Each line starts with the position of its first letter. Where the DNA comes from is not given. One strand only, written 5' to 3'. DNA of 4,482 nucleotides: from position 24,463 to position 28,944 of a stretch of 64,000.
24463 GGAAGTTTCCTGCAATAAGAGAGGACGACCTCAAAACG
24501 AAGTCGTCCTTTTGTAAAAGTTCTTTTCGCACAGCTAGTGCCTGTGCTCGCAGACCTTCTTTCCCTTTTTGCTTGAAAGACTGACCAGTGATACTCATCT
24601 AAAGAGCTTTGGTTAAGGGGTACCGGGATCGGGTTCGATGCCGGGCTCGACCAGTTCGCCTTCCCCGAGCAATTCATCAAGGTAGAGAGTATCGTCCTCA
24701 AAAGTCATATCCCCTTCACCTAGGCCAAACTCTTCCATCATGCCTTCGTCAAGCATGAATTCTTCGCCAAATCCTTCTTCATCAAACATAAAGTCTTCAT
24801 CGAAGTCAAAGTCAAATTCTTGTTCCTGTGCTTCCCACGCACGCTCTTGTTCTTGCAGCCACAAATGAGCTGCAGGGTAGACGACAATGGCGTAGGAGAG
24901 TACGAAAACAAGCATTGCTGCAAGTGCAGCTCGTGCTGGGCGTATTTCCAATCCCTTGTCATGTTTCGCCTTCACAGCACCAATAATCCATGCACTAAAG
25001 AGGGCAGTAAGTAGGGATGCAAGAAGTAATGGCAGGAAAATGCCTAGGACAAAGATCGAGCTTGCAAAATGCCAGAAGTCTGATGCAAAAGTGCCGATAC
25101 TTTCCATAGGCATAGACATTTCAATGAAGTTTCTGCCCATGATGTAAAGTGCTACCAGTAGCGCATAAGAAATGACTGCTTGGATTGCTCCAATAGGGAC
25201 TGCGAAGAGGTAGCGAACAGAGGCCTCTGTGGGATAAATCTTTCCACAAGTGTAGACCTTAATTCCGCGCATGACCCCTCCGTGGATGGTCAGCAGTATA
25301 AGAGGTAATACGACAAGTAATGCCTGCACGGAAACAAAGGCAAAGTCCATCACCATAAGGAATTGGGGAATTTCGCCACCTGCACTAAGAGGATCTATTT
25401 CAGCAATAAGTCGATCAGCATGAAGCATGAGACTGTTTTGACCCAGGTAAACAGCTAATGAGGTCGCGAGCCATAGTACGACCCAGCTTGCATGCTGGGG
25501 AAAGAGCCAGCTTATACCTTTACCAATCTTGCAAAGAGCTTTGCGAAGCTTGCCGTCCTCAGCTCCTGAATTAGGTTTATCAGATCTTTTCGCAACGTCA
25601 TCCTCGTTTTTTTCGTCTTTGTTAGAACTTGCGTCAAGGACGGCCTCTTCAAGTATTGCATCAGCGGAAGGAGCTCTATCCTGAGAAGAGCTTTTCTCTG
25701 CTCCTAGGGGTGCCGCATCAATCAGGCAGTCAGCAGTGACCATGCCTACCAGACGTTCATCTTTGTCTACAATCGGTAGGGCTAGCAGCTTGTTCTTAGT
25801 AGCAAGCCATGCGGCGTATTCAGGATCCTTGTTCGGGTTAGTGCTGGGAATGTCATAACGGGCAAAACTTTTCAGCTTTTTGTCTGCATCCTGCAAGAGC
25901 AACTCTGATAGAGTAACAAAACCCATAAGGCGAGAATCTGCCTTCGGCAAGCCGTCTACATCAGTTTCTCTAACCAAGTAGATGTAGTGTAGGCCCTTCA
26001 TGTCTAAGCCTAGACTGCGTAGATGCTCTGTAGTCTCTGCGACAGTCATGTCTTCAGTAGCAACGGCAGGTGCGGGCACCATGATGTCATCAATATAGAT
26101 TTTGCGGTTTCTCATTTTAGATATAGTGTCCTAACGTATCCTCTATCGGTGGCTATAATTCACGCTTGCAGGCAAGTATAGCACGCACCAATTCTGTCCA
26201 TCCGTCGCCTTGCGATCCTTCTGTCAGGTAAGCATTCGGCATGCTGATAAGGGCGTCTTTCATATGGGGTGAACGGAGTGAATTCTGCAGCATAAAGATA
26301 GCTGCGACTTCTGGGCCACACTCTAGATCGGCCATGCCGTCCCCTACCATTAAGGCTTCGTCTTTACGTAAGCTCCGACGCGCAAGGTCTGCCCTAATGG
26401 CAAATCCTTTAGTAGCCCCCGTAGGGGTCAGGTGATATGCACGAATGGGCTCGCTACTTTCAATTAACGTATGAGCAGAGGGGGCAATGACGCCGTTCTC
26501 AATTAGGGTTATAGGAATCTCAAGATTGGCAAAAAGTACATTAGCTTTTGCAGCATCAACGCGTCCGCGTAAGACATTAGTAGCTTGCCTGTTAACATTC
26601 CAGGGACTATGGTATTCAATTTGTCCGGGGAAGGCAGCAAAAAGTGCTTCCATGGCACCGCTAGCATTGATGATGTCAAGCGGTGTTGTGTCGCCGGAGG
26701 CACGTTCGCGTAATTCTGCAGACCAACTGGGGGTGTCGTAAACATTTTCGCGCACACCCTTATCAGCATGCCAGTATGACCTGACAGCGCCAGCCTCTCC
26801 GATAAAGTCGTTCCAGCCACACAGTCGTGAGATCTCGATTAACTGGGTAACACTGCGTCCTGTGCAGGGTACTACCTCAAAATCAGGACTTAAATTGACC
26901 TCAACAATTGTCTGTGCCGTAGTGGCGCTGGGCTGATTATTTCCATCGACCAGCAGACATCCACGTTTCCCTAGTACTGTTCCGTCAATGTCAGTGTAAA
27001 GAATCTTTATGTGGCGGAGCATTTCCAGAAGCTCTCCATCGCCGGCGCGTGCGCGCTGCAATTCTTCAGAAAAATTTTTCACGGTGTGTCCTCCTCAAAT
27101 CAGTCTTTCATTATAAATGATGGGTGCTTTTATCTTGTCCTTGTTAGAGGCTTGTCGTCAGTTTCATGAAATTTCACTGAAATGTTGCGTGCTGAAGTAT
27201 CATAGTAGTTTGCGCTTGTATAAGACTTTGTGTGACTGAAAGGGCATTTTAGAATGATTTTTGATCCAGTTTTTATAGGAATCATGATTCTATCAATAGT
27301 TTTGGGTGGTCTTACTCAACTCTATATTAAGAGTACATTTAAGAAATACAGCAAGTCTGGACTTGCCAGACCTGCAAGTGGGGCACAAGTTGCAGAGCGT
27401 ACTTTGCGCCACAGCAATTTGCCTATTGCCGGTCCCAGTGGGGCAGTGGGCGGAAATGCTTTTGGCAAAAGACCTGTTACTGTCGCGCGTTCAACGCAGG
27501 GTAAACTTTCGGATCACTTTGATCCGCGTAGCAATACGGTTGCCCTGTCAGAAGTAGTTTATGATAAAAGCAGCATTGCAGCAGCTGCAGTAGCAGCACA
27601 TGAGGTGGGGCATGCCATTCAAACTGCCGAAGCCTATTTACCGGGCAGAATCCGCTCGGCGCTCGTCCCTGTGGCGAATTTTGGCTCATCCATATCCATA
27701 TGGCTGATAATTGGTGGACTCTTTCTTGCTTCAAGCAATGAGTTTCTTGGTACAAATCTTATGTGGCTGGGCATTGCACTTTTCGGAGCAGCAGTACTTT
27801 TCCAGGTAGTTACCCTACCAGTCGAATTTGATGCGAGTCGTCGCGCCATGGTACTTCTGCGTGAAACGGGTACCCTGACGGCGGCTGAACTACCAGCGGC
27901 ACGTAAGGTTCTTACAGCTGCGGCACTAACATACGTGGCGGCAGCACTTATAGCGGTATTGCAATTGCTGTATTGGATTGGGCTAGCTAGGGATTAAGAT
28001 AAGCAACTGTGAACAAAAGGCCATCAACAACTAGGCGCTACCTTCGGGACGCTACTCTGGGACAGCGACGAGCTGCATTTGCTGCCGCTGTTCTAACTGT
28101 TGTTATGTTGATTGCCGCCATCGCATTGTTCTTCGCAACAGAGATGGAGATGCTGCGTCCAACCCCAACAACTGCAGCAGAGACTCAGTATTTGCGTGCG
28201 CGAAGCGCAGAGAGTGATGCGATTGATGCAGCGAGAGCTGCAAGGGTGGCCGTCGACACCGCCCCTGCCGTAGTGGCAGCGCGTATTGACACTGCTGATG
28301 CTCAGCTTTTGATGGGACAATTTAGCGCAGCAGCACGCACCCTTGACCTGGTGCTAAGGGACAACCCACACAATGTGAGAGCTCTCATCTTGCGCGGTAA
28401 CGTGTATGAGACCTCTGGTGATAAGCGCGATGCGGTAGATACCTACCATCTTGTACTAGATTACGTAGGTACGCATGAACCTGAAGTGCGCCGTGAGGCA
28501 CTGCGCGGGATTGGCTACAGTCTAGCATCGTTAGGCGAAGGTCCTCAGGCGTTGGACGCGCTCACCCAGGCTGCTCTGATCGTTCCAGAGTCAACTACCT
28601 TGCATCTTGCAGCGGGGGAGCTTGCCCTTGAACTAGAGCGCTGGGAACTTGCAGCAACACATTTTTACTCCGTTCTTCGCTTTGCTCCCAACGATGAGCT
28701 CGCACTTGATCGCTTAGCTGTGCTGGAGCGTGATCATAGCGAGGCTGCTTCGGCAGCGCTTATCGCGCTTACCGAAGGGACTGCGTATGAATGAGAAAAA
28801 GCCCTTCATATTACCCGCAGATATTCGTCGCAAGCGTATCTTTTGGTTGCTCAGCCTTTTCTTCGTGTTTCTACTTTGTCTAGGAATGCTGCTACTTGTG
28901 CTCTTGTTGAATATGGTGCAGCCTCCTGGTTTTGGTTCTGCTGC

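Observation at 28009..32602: TPR - NHL beta-propeller - seven-heme cytochrome c cluster in a monoderm genome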

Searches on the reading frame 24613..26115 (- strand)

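Call 4: search_protein_families(library=pfam, proteins=[window:24613-26115:-], max_evalue=0.1)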
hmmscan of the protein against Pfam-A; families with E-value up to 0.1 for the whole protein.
window:24613-26115:- (500 aa): 2 families
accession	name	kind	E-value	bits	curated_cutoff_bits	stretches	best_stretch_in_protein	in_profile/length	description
PF00571.33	CBS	-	4.1e-09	37.1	24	1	83-134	3-54/57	CBS domain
PF15284.11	PAGK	-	0.081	13.3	22.8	1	357-394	5-41/64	Phage-encoded virulence factor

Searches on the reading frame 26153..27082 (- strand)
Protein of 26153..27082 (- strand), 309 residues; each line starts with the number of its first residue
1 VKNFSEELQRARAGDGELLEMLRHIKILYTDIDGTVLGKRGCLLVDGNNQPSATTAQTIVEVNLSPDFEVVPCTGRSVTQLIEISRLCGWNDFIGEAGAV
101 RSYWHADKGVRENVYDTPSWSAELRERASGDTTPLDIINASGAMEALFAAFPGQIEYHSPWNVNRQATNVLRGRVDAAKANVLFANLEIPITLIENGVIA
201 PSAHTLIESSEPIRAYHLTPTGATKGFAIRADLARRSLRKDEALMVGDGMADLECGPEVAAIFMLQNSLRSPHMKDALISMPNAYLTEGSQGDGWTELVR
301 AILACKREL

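Call 4: search_protein_families(library=pfam, proteins=[window:26153-27082:-], max_evalue=0.1)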
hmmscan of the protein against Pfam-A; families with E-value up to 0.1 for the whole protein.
window:26153-27082:- (309 aa): 2 families
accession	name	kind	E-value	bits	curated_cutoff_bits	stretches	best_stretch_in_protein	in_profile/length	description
PF08282.18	Hydrolase_3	-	8.7e-06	26.1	20.9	1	29-106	2-70/255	haloacid dehalogenase-like hydrolase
PF05116.19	S6PP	-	0.002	18.2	20.3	0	26-84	3-52/247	Sucrose-6F-phosphate phosphohydrolase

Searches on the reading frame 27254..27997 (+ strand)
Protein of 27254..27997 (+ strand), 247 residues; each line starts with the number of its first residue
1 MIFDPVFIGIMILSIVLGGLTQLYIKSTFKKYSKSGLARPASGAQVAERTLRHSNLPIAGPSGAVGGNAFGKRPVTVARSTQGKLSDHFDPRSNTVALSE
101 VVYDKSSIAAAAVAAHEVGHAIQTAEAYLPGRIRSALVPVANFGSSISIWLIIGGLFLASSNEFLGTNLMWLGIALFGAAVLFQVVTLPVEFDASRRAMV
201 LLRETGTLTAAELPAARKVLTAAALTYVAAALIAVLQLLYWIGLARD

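Call 4: search_protein_families(library=pfam, proteins=[window:27254-27997:+], max_evalue=0.1)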
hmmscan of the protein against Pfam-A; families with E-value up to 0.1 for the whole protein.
window:27254-27997:+ (247 aa): 2 families
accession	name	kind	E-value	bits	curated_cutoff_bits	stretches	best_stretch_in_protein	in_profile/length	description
PF04298.18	Zn_peptidase_2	-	2.7e-77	259.6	27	2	75-245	53-217/218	Putative neutral zinc metallopeptidase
PF13699.11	eCIS_core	-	0.032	14.8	22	1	94-126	45-77/79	eCIS core domain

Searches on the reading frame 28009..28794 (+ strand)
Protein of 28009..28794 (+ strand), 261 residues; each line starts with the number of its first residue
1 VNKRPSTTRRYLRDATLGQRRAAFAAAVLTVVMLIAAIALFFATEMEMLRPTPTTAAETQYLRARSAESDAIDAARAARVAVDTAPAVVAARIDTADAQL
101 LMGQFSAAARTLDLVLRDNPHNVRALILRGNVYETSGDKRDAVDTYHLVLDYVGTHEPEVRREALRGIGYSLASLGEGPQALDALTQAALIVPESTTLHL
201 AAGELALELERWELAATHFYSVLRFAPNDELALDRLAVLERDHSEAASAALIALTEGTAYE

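Call 4: search_protein_families(library=pfam, proteins=[window:28009-28794:+], max_evalue=0.1)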
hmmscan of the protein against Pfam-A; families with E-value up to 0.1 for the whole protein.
window:28009-28794:+ (261 aa): 16 families
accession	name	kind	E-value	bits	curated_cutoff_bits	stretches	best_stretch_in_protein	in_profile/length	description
PF13432.12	TPR_16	-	2.8e-09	37.7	32.7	2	95-146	3-54/65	Tetratricopeptide repeat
PF07719.23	TPR_2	-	9.1e-09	35.2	27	0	124-151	2-29/34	Tetratricopeptide repeat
PF14559.12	TPR_19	-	1.7e-08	35.1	25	2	67-125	3-61/68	Tetratricopeptide repeat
PF00515.34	TPR_1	-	1.4e-06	28.3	27.8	0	124-150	2-28/34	Tetratricopeptide repeat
PF23914.1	TPR_CcmH_CycH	-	4e-06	27.2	42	1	67-158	62-156/158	Cytochrome c-type biogenesis protein H TPR domain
PF13428.12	TPR_14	-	7.4e-06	26.6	23.5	1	90-130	2-42/44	Tetratricopeptide repeat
PF13174.12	TPR_6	-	1.8e-05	25.5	26.3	0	95-120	6-31/33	Tetratricopeptide repeat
PF13424.12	TPR_12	-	0.00013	22.5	30.1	0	163-226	4-75/77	Tetratricopeptide repeat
PF25060.1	ARM_TT21_2nd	-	0.00052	20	27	1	74-134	207-267/270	Tetratricopeptide repeat protein 21 second ARM domain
PF13414.12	TPR_11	-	0.00063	19.8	26.8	0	102-137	7-42/42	TPR repeat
PF13371.12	TPR_9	-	0.005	17.3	35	0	70-129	10-69/73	Tetratricopeptide repeat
PF25062.1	ARM_TT21_N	-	0.0056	16.9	40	1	100-215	111-221/222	Tetratricopeptide repeat protein 21 N-terminal ARM repeat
PF13176.12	TPR_7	-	0.0076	16.7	27.9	0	128-150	4-26/36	Tetratricopeptide repeat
PF25063.1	ARM_TT21_C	-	0.013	15.8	35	1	80-160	86-166/209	Tetratricopeptide repeat protein 21 C-terminal ARM domain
PF13431.12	TPR_17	-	0.032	15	24.4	0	115-142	5-32/34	Tetratricopeptide repeat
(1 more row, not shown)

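Call 72: search_protein_families(library=ncbifam, proteins=[window:28009-28794:+], max_evalue=0.01)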
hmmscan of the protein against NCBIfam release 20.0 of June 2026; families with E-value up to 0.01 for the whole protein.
window:28009-28794:+ (261 aa): 10 families
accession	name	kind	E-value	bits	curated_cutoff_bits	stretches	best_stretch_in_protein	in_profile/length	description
TIGR02917.1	PEP_TPR_lipo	equivalog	2.7e-12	45.4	312.2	2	73-149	143-796/899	XrtA/PEP-CTERM system TPR-repeat protein PrsT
NF033920.0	C39_PA2778_fam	equivalog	3.6e-07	29.9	150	1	93-190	160-252/255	PA2778 family cysteine peptidase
NF008755.0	PRK11788.1-3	equivalog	1.8e-06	27.5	430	1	71-150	160-241/388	lipopolysaccharide assembly protein LapB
NF008757.0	PRK11788.1-5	equivalog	2.6e-06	26.8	363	1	70-251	159-337/388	lipopolysaccharide assembly protein LapB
NF040959.1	MamA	equivalog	5.6e-06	25.9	200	0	79-147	95-163/204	magnetosome protein MamA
TIGR00540.1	TPR_hemY_coli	hypoth_equivalog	1.3e-05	24.2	142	1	180-249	310-379/385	heme biosynthesis-associated TPR protein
TIGR02521.1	type_IV_pilW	equivalog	0.00022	20.8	154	1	88-241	30-180/234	type IV pilus biogenesis/stability protein PilW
TIGR03939.1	PGA_TPR_OMP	equivalog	0.0011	17.3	366.65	0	97-150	403-456/800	poly-beta-1,6 N-acetyl-D-glucosamine export porin PgaA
TIGR02552.1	LcrH_SycD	equivalog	0.0023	17.7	104.8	0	165-230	55-120/136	SycD/LcrH family type III secretion system chaperone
TIGR02795.1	tol_pal_ybgF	equivalog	0.0059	17.2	90.1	0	94-200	7-114/119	tol-pal system protein YbgF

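Call 87: list_cluster_members(proteins=[P0029, P0001, window:28009-28794:+])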
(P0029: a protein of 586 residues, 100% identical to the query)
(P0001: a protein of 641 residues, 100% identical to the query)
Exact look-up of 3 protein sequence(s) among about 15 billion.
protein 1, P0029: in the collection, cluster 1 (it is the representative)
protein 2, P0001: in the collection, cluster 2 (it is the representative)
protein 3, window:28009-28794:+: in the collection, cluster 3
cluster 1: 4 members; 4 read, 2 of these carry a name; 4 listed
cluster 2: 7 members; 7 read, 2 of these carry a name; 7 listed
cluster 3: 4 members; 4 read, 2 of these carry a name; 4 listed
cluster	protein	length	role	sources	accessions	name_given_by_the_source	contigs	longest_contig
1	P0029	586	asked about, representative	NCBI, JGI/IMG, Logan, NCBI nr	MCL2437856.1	MAG: NHL repeat-containing protein [Coriobacteriia bacterium] | NHL repeat-containing protein [Coriobacteriia bacterium]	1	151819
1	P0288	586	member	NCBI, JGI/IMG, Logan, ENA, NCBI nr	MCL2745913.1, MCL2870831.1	MAG: NHL repeat-containing protein [Coriobacteriia bacterium] | NHL repeat-containing protein [Coriobacteriia bacterium]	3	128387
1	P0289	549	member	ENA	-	-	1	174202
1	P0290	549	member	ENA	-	-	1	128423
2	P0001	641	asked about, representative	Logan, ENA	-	-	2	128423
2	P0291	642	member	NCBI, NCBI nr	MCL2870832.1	MAG: hypothetical protein FWE26_04295 [Coriobacteriia bacterium] | hypothetical protein [Coriobacteriia bacterium]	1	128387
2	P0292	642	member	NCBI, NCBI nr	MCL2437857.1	MAG: hypothetical protein FWC99_02030 [Coriobacteriia bacterium] | hypothetical protein [Coriobacteriia bacterium]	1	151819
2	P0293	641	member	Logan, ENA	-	-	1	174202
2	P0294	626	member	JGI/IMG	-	-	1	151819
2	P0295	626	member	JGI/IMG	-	-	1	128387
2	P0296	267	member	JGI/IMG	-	-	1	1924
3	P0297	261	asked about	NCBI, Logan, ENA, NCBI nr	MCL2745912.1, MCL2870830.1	MAG: hypothetical protein FWE48_02295 [Coriobacteriia bacterium] | hypothetical protein [Coriobacteriia bacterium]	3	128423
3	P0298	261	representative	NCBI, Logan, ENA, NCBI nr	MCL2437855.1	MAG: hypothetical protein FWC99_02020 [Coriobacteriia bacterium] | hypothetical protein [Coriobacteriia bacterium]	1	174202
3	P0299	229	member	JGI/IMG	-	-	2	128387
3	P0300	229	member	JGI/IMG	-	-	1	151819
